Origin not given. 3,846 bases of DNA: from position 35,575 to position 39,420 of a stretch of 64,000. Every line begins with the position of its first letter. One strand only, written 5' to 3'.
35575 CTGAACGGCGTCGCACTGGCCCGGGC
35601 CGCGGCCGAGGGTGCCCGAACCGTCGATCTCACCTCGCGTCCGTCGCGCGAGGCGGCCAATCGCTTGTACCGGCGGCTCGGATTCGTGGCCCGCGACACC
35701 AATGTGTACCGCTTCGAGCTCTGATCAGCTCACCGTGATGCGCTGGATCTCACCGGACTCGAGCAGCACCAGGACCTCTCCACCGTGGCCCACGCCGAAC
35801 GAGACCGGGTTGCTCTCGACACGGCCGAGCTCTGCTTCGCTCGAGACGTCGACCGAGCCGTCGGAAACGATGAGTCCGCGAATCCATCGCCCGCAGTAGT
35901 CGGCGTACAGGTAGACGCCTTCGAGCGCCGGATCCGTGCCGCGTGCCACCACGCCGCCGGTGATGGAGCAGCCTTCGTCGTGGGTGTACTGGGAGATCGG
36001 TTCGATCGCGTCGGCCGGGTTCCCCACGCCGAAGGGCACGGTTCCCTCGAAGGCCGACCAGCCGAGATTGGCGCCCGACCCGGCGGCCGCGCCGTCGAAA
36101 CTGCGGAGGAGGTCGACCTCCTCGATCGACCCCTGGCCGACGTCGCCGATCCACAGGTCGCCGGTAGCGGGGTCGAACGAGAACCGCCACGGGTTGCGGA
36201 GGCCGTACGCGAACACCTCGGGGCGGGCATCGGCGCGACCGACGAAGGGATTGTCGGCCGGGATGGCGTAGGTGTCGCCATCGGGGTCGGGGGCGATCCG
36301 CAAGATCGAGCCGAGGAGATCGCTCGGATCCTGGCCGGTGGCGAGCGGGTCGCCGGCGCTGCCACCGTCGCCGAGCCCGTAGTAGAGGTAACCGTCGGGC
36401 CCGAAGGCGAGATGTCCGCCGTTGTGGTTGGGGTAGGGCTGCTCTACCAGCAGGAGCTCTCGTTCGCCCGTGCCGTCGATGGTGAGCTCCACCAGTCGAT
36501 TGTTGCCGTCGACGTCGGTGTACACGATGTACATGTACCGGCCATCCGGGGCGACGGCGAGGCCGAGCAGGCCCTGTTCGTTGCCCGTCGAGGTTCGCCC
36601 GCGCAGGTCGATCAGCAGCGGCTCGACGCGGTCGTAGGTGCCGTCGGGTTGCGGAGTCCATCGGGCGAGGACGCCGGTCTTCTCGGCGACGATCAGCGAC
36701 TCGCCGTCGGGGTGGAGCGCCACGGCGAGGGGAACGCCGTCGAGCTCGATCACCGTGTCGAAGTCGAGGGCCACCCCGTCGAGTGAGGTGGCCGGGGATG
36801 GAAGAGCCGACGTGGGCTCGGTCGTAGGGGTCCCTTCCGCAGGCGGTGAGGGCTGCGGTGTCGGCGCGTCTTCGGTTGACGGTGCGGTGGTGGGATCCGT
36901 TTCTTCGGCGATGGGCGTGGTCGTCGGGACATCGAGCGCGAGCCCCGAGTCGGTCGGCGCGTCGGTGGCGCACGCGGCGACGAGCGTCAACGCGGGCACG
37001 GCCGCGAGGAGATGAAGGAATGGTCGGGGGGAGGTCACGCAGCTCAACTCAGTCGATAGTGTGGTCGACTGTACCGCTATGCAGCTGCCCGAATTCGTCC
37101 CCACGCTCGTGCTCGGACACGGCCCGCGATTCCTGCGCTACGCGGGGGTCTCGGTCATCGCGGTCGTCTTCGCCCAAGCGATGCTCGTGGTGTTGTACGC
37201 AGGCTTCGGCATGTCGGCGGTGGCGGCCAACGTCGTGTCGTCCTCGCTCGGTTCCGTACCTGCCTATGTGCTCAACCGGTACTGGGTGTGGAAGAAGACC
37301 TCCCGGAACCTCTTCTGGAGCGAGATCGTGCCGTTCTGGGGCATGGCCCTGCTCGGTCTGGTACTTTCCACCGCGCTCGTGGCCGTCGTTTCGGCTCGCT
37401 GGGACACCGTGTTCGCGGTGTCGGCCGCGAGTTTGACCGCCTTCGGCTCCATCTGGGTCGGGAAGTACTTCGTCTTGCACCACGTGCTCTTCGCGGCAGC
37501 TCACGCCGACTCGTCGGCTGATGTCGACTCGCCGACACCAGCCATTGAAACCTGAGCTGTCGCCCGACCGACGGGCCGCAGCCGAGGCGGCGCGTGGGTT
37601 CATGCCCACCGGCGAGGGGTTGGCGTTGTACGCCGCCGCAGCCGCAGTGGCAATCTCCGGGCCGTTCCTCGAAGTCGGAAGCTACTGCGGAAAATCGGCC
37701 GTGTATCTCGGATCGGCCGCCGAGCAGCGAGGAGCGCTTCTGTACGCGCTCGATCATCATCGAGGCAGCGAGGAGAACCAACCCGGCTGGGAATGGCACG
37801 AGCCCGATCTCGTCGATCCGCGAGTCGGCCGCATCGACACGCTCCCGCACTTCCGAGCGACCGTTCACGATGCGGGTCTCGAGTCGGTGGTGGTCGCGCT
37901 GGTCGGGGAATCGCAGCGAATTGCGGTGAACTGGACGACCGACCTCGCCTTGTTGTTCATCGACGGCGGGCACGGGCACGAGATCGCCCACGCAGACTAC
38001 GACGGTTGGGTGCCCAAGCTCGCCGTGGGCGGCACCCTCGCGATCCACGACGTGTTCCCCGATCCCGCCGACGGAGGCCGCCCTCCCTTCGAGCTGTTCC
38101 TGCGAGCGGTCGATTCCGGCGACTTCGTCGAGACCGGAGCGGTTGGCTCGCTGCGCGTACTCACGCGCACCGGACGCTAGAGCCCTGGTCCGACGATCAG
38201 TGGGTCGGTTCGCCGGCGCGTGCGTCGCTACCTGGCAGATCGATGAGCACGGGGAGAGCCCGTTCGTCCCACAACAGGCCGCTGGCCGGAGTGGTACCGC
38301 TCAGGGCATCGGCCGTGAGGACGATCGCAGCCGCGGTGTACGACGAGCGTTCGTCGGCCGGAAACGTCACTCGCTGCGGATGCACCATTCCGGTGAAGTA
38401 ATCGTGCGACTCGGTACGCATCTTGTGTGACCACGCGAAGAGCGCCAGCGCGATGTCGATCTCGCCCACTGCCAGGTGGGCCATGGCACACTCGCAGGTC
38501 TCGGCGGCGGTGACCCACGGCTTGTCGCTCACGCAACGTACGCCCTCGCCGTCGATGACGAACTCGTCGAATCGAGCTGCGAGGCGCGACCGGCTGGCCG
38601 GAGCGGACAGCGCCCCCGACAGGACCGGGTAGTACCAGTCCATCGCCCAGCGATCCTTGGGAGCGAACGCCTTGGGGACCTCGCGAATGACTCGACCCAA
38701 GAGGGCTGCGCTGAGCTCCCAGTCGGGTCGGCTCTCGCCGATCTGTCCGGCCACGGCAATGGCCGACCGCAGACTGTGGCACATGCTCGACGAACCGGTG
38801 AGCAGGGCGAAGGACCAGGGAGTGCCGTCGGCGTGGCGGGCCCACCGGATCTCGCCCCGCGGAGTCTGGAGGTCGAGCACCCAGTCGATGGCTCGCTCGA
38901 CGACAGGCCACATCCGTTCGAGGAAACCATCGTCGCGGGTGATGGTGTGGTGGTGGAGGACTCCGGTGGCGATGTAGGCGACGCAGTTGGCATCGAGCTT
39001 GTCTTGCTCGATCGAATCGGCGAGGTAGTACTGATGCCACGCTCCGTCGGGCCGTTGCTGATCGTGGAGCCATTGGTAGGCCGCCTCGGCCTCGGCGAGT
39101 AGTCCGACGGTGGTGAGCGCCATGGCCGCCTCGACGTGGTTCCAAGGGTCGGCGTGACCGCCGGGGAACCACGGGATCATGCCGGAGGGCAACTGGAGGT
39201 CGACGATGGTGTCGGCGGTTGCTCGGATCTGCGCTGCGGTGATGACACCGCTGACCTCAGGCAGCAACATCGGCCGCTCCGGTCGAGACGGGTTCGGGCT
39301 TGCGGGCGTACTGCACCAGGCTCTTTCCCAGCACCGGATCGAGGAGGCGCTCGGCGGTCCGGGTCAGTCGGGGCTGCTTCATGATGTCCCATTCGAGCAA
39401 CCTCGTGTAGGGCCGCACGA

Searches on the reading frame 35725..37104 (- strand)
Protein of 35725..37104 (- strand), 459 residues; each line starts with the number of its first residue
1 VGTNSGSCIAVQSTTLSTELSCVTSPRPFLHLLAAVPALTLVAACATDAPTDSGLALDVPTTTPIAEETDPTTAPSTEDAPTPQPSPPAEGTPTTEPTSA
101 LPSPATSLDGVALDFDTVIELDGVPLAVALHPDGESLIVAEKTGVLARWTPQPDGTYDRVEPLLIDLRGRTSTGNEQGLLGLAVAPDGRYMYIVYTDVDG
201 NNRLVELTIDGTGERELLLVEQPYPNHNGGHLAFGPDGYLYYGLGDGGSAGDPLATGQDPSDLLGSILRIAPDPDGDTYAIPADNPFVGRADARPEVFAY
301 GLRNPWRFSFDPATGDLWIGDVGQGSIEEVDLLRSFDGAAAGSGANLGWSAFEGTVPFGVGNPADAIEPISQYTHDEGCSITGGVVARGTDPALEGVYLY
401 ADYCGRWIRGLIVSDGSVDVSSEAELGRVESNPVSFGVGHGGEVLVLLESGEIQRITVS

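Call 85: search_protein_families(library=pfam, proteins=[window:35725-37104:-], max_evalue=0.001)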
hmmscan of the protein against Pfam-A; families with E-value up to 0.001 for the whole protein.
window:35725-37104:- (459 aa): 1 family
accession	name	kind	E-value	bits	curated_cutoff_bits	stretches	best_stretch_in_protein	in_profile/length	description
PF07995.17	GSDH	-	6.1e-31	108.3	25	1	125-353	4-223/332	Glucose / Sorbosone dehydrogenase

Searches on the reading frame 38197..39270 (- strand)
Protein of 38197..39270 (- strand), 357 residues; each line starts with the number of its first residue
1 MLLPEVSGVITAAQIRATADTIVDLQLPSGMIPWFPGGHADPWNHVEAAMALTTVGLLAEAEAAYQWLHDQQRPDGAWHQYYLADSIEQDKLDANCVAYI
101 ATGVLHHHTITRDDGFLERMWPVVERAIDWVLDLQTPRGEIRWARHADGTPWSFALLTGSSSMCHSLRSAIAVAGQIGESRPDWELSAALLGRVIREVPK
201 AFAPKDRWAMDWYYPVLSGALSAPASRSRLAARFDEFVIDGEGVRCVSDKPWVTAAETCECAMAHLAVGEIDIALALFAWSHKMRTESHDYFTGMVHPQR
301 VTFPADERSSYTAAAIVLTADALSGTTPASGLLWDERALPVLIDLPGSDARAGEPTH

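Call 85: search_protein_families(library=pfam, proteins=[window:38197-39270:-], max_evalue=0.001)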
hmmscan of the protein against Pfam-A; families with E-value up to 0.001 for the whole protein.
window:38197-39270:- (357 aa): 1 family
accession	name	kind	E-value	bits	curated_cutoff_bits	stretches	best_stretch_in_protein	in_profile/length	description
PF13249.12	SQHop_cyclase_N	-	0.0006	19.5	26.2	0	5-62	37-94/291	Squalene-hopene cyclase N-terminal domain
